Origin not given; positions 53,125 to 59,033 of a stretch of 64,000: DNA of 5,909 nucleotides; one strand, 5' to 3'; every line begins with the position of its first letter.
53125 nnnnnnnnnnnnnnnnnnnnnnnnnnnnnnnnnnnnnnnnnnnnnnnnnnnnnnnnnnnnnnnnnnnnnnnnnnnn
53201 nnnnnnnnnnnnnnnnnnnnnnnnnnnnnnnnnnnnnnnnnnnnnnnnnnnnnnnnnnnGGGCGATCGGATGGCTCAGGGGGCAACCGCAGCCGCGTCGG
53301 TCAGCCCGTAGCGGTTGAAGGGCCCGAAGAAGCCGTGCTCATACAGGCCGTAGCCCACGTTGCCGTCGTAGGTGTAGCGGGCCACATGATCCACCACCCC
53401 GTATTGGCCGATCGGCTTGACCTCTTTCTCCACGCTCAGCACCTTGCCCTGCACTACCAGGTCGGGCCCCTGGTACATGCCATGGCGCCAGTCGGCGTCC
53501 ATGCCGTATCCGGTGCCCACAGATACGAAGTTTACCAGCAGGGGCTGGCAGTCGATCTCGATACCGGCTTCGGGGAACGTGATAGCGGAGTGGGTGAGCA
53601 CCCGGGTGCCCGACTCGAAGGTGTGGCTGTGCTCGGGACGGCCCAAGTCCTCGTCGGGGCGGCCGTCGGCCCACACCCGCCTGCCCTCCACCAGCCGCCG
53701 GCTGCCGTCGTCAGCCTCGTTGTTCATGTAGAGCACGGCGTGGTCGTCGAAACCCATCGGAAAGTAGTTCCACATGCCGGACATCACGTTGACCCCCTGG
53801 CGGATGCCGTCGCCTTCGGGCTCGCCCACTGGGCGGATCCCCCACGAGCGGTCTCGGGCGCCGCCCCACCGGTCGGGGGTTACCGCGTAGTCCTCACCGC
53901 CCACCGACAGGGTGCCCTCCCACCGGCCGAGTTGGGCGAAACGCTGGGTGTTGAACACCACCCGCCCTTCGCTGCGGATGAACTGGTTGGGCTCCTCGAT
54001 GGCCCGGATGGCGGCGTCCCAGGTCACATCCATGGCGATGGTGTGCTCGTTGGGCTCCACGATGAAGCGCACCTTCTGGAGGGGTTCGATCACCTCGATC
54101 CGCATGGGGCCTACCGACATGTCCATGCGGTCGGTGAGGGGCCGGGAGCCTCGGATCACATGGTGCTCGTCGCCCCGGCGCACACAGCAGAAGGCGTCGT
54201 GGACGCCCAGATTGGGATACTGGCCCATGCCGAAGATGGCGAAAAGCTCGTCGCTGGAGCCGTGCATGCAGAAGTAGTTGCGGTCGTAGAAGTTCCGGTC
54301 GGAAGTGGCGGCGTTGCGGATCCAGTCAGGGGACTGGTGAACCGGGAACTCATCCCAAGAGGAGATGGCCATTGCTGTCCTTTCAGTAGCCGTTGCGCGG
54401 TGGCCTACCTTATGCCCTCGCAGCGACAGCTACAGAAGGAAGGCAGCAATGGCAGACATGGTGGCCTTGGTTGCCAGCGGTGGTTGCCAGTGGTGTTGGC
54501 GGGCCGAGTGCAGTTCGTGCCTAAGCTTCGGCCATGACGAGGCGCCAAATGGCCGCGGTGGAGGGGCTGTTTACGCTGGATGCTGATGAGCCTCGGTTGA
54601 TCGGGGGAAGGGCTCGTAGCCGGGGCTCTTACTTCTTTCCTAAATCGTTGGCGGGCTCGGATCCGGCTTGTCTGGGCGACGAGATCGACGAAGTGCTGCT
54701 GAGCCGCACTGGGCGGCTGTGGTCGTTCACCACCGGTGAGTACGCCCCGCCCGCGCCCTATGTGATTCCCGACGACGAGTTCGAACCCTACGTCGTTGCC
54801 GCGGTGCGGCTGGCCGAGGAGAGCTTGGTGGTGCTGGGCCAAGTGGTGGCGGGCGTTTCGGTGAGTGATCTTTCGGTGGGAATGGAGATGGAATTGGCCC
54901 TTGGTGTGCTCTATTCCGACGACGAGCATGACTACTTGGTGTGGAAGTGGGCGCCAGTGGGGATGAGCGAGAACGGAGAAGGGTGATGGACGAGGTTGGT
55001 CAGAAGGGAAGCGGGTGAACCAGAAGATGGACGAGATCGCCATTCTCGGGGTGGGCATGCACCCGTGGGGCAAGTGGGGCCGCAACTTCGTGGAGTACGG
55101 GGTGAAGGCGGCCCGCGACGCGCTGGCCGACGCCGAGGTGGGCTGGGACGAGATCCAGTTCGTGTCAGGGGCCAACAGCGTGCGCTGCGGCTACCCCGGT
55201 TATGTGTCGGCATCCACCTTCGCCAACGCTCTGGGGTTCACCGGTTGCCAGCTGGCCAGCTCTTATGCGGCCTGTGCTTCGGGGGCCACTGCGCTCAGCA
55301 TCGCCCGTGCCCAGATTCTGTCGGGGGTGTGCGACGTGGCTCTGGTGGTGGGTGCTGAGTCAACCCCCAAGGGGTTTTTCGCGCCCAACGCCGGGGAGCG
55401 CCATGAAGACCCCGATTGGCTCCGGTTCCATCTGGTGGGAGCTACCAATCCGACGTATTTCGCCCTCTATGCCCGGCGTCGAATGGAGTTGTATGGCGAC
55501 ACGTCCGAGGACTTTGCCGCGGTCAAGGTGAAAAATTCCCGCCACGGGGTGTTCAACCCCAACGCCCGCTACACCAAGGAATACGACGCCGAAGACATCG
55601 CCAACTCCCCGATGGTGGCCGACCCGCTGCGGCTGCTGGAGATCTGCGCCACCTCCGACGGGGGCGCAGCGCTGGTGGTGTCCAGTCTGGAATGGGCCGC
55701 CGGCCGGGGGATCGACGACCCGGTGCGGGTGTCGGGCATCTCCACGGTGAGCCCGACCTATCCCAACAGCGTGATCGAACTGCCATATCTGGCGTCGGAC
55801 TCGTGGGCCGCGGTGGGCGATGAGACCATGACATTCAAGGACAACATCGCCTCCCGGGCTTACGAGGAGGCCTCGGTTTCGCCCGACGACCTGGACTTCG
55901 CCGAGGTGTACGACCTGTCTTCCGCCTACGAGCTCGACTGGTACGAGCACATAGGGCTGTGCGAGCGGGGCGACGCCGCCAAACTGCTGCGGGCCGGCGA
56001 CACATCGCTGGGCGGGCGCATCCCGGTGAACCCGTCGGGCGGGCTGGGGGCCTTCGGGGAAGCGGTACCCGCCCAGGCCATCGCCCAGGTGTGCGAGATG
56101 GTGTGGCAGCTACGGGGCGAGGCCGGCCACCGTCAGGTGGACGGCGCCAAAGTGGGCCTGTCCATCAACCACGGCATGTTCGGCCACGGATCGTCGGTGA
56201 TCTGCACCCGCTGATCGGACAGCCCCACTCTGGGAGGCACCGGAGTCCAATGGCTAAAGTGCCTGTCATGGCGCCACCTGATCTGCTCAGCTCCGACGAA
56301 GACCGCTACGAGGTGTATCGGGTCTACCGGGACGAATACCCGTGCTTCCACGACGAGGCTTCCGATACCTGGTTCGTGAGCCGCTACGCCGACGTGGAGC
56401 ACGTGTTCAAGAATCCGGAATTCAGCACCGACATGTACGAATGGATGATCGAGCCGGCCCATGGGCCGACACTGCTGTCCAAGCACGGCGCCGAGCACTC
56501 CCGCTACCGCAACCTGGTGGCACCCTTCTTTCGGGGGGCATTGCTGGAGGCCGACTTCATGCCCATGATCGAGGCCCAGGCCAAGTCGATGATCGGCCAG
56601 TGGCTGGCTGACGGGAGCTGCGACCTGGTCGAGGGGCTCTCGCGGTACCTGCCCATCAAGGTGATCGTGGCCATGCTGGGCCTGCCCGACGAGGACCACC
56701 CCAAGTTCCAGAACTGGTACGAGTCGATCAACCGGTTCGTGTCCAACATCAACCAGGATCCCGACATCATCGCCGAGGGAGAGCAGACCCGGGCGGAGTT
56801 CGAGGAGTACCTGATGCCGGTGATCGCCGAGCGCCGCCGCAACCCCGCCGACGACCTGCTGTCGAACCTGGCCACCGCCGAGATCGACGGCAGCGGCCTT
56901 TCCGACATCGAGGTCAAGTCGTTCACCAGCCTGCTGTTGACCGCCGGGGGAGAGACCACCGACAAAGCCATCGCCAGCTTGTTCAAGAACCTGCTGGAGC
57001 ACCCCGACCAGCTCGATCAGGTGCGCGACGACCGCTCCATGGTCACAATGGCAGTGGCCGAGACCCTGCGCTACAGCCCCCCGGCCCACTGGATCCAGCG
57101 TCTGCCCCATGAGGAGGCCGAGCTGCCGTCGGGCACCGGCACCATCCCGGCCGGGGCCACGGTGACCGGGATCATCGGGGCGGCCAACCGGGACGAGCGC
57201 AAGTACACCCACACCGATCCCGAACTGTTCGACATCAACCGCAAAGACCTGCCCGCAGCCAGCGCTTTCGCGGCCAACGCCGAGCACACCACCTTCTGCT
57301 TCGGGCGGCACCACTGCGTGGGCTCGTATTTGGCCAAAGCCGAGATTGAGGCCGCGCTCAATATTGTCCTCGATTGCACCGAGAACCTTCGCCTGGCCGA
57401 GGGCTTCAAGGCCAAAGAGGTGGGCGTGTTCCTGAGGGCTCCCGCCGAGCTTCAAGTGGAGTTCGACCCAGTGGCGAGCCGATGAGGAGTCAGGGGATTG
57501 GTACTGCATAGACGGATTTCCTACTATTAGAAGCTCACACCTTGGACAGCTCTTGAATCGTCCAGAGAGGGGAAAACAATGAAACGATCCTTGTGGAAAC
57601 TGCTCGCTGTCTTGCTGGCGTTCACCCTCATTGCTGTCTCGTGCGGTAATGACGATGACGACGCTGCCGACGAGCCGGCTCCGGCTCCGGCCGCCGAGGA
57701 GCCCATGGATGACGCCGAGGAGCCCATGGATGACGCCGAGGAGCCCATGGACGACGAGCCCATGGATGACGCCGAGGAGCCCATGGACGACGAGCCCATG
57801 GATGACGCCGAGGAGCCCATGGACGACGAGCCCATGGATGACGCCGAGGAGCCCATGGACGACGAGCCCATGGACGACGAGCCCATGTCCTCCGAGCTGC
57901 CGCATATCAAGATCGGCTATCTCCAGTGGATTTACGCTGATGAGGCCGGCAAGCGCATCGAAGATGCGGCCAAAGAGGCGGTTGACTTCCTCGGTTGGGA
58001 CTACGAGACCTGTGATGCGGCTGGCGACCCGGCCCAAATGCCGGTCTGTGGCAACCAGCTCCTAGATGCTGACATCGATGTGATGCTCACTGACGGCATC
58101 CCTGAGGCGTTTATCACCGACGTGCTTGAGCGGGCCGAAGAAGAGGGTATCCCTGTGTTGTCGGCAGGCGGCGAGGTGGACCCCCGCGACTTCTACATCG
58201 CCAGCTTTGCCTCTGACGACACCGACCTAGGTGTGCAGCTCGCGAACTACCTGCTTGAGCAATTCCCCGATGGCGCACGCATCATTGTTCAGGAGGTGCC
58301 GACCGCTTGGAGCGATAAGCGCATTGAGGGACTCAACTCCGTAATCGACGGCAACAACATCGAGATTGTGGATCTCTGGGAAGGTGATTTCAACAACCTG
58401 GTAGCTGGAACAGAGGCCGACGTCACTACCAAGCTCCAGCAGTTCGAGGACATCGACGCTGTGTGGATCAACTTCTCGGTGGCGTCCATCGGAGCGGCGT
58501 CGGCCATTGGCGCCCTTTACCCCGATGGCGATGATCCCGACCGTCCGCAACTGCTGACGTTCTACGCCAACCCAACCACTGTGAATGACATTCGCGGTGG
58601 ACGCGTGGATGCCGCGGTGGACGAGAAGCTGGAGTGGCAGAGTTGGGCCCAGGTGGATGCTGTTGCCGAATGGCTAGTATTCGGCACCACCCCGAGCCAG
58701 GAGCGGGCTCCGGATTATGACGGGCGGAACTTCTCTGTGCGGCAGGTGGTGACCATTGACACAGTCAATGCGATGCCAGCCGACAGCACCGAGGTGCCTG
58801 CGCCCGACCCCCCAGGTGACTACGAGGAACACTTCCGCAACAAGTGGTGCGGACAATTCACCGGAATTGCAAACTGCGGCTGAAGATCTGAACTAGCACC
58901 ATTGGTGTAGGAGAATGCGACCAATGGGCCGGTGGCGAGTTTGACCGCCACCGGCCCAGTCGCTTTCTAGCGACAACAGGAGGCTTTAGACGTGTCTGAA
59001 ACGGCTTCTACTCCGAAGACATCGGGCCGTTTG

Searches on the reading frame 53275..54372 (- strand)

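Call 28: search_protein_families(library=pfam, proteins=[window:53275-54372:-])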
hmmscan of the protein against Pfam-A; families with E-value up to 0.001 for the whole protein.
window:53275-54372:- (365 aa): 0 families

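Call 29: search_protein_families(library=pfam, proteins=[window:53275-54372:-], max_evalue=0.01)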
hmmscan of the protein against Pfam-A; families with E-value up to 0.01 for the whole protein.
window:53275-54372:- (365 aa): 1 family
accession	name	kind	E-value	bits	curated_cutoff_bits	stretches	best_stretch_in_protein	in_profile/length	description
PF23212.2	DUF7064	-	0.0044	17.8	24.7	0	293-346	67-122/126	Domain of unknown function (DUF7064)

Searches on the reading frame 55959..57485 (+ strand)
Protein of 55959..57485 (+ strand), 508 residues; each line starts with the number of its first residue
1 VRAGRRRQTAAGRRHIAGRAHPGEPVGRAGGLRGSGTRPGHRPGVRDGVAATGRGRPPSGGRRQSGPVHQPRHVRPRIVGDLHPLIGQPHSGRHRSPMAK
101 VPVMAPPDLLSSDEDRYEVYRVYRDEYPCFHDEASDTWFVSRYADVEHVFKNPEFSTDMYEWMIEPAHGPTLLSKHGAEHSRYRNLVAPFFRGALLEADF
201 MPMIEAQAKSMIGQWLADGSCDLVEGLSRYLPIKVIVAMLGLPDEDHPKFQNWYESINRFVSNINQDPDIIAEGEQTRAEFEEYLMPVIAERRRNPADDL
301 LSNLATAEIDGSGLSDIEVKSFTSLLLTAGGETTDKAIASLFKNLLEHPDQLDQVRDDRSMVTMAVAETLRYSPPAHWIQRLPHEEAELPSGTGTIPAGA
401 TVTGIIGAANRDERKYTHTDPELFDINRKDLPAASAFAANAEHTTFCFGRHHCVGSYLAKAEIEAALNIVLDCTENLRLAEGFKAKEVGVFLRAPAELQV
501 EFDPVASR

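Call 28: search_protein_families(library=pfam, proteins=[window:55959-57485:+])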
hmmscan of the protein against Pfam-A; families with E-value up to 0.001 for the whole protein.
window:55959-57485:+ (508 aa): 1 family
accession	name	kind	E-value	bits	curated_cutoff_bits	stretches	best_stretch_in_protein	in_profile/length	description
PF00067.27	p450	-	1.6e-26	93.6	22.8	1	116-471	22-429/462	Cytochrome P450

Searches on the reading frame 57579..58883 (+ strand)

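Call 28: search_protein_families(library=pfam, proteins=[window:57579-58883:+])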
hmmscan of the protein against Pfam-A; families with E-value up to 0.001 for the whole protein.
window:57579-58883:+ (434 aa): 2 families
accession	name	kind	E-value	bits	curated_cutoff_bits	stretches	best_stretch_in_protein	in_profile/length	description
PF13407.12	Peripla_BP_4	-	4.3e-17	63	35.1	1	121-364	14-252/258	Periplasmic binding protein domain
PF13458.12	Peripla_BP_6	-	8.9e-06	26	31.7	1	141-265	44-168/343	Periplasmic binding protein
